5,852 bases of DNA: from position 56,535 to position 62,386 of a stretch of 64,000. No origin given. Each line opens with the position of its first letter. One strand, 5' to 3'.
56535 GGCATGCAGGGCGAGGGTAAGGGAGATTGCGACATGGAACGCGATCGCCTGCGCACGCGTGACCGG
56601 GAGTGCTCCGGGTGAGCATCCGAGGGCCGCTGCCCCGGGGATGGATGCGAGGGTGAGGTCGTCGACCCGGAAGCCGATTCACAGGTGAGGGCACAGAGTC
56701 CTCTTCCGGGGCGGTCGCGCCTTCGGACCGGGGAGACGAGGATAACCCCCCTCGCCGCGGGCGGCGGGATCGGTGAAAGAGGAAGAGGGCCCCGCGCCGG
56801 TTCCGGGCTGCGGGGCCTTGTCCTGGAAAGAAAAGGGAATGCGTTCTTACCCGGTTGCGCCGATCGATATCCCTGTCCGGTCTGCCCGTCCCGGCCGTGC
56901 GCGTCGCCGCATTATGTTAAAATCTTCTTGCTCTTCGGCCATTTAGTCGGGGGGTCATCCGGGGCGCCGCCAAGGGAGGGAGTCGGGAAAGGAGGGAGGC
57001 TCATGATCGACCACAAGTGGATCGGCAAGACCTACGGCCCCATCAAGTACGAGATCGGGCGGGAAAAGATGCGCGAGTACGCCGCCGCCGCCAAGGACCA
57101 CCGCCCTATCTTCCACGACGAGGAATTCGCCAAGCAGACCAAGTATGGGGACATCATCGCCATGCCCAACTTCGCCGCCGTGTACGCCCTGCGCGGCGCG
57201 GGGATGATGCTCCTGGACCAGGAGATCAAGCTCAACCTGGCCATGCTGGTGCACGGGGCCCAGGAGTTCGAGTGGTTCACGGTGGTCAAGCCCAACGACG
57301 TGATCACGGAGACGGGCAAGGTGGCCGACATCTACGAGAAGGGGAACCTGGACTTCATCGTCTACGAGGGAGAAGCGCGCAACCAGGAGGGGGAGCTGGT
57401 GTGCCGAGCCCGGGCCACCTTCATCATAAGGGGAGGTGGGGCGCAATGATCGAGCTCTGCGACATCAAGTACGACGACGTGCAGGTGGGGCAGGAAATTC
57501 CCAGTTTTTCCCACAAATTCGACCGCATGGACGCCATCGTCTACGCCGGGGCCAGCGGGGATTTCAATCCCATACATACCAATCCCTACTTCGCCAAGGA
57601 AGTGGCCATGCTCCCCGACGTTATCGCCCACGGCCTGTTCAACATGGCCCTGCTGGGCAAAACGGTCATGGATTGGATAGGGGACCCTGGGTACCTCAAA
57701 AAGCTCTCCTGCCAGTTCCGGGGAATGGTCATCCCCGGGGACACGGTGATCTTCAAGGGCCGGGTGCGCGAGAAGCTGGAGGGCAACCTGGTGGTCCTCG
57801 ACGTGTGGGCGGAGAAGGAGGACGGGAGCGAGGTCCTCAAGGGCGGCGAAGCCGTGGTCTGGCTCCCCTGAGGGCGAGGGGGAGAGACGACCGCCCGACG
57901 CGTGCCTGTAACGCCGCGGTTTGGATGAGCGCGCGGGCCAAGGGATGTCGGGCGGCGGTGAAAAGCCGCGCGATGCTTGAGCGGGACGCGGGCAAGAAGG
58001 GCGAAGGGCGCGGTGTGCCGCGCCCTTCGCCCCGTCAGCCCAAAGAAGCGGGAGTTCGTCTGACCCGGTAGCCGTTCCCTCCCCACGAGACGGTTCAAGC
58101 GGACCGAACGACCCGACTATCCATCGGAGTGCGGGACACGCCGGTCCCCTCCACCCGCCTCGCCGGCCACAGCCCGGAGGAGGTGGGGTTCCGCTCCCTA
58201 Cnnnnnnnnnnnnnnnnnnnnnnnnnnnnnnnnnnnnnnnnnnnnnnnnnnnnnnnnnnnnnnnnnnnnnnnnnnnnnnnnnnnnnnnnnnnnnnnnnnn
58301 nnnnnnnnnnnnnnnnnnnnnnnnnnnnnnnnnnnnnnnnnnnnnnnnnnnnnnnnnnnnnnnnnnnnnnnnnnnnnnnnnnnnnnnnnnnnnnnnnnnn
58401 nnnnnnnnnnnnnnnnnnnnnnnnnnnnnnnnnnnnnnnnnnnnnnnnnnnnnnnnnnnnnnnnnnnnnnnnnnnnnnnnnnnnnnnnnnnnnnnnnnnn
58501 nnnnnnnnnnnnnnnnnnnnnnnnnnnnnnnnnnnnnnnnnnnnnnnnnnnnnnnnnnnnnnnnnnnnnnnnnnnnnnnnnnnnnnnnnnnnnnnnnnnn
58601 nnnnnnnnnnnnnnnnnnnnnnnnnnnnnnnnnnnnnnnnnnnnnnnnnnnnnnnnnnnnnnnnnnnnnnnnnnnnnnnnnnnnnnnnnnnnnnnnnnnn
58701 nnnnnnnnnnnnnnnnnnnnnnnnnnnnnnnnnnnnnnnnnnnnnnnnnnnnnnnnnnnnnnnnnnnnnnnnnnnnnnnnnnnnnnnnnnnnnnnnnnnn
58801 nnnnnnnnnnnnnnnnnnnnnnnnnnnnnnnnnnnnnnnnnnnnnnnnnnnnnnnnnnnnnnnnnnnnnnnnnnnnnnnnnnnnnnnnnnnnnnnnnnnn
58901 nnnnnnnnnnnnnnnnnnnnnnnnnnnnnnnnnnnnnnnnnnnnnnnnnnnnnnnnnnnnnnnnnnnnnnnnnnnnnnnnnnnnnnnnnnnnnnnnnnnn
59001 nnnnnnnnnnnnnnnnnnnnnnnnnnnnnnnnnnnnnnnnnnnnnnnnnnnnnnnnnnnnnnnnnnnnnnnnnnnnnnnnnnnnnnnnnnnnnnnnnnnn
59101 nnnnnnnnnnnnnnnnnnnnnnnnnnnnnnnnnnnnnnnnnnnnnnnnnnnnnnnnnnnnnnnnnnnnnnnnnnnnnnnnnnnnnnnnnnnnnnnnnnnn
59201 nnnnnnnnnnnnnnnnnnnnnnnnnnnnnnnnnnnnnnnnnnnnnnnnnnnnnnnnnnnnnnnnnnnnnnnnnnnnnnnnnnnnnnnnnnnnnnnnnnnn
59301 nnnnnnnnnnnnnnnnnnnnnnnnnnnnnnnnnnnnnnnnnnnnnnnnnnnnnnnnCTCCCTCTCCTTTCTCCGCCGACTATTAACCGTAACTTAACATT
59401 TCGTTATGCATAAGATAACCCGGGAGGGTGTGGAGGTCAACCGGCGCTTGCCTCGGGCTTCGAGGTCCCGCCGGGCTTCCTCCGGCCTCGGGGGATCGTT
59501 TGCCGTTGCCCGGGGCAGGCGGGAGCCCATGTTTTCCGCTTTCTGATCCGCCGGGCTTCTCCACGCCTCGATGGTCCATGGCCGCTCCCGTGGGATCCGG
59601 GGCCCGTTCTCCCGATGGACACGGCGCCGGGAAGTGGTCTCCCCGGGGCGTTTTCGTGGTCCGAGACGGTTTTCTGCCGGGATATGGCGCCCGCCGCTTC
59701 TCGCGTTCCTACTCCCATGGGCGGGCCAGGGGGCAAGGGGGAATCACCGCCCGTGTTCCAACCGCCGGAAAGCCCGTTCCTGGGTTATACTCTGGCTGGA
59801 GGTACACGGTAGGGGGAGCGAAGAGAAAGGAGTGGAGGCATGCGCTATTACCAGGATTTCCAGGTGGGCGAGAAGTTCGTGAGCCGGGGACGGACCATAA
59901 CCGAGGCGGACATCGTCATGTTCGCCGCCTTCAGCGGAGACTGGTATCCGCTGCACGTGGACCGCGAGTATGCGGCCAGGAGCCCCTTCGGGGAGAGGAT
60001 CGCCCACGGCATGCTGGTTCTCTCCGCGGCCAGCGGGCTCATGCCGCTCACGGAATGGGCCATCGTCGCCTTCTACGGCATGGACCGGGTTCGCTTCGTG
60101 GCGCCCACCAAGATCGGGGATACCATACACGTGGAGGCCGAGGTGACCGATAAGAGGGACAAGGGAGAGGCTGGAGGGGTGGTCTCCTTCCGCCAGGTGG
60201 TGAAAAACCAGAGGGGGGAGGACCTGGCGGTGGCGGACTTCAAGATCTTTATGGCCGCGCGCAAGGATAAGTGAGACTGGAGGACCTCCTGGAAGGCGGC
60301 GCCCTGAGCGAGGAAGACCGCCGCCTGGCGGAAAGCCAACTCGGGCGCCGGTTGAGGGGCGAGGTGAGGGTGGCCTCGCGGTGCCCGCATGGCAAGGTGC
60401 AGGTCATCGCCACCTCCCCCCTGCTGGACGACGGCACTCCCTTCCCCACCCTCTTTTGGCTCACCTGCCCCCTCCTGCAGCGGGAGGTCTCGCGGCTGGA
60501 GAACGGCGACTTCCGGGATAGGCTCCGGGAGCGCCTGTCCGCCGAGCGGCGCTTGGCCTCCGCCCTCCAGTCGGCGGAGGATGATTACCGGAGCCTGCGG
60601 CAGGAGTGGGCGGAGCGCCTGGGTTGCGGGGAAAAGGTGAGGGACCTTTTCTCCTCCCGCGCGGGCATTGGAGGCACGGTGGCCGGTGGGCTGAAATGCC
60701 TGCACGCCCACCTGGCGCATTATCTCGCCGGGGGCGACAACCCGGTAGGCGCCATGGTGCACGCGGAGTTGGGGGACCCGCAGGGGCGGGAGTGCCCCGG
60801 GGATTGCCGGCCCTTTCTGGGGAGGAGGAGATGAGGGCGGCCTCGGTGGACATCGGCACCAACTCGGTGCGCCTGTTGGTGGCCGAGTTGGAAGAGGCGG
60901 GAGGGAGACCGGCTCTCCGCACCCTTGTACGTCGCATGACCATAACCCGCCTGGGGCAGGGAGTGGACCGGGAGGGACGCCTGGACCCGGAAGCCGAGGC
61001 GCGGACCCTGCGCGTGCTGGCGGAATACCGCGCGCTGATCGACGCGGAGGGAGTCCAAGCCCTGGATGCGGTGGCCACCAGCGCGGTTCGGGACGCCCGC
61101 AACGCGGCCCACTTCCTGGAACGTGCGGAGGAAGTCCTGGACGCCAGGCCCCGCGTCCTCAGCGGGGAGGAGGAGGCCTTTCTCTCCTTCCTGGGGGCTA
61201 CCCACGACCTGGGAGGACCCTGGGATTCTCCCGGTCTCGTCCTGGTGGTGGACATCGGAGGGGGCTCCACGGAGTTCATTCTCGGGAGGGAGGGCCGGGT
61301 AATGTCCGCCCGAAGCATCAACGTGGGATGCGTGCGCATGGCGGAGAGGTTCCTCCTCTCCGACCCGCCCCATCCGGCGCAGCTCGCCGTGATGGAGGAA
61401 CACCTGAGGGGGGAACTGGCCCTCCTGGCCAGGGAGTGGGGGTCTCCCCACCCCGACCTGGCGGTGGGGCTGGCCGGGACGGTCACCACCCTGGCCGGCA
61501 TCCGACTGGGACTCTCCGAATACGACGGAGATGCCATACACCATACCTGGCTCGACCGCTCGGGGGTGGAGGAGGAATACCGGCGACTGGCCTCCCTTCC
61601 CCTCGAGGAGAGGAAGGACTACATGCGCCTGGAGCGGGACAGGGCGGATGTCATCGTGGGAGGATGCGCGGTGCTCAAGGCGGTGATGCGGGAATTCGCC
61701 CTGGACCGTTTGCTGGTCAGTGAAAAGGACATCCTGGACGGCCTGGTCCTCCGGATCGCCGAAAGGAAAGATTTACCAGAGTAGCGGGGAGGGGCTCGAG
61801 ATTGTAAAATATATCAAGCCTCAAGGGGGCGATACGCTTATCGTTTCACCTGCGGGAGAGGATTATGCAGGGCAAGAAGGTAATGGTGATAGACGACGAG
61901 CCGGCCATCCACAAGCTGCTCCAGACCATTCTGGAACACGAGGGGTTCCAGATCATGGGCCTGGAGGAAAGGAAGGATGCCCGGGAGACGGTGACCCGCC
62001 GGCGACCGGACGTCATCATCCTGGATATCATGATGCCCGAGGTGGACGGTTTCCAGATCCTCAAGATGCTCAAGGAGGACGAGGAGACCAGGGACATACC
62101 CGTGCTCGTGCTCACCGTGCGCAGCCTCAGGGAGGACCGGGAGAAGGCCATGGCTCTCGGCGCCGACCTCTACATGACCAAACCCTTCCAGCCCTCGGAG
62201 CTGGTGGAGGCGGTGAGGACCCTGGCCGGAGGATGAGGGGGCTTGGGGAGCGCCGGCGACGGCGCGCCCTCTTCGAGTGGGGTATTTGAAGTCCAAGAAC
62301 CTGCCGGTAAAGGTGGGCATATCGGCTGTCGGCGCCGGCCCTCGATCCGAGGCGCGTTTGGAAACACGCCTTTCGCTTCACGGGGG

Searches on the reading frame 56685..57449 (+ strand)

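Call 21: search_protein_families(library=pfam, proteins=[window:56685-57449:+], max_evalue=0.00001)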
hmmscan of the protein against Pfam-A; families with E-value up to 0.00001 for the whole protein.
window:56685-57449:+ (254 aa): 2 families
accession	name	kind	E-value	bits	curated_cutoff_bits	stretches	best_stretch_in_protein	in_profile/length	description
PF13452.11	FAS1_DH_region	-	1.3e-26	93.7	22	1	112-240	2-130/132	FAS1-like, dehydratase domain region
PF22622.2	MFE-2_hydrat-2_N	-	1.1e-11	45.1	27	1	155-250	30-130/130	MFE-2 hydratase 2 N-terminal domain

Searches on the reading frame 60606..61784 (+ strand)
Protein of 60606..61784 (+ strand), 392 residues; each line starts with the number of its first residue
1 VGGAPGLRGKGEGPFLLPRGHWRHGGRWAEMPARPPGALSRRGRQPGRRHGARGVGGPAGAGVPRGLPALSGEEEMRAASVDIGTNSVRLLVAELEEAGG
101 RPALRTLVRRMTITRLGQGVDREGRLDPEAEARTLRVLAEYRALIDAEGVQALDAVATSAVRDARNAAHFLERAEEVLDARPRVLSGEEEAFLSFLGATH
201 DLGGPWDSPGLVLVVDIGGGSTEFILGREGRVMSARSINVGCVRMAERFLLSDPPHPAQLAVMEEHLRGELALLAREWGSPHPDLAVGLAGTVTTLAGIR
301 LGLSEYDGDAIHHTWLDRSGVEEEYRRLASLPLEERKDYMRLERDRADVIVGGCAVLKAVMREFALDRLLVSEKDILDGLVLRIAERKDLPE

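Call 81: search_protein_families(library=pfam, proteins=[window:60606-61784:+], max_evalue=0.00001)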
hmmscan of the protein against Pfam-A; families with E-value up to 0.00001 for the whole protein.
window:60606-61784:+ (392 aa): 1 family
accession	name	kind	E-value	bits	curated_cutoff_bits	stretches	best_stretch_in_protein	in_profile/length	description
PF02541.22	Ppx-GppA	-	4.8e-53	180.9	27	1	101-386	9-283/285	Ppx/GppA phosphatase family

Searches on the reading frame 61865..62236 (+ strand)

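Call 81: search_protein_families(library=pfam, proteins=[window:61865-62236:+], max_evalue=0.00001)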
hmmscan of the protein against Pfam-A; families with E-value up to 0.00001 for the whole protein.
window:61865-62236:+ (123 aa): 1 family
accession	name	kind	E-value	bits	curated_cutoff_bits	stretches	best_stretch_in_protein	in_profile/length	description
PF00072.30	Response_reg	-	2.7e-30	105.2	30.2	1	6-118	1-111/111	Response regulator receiver domain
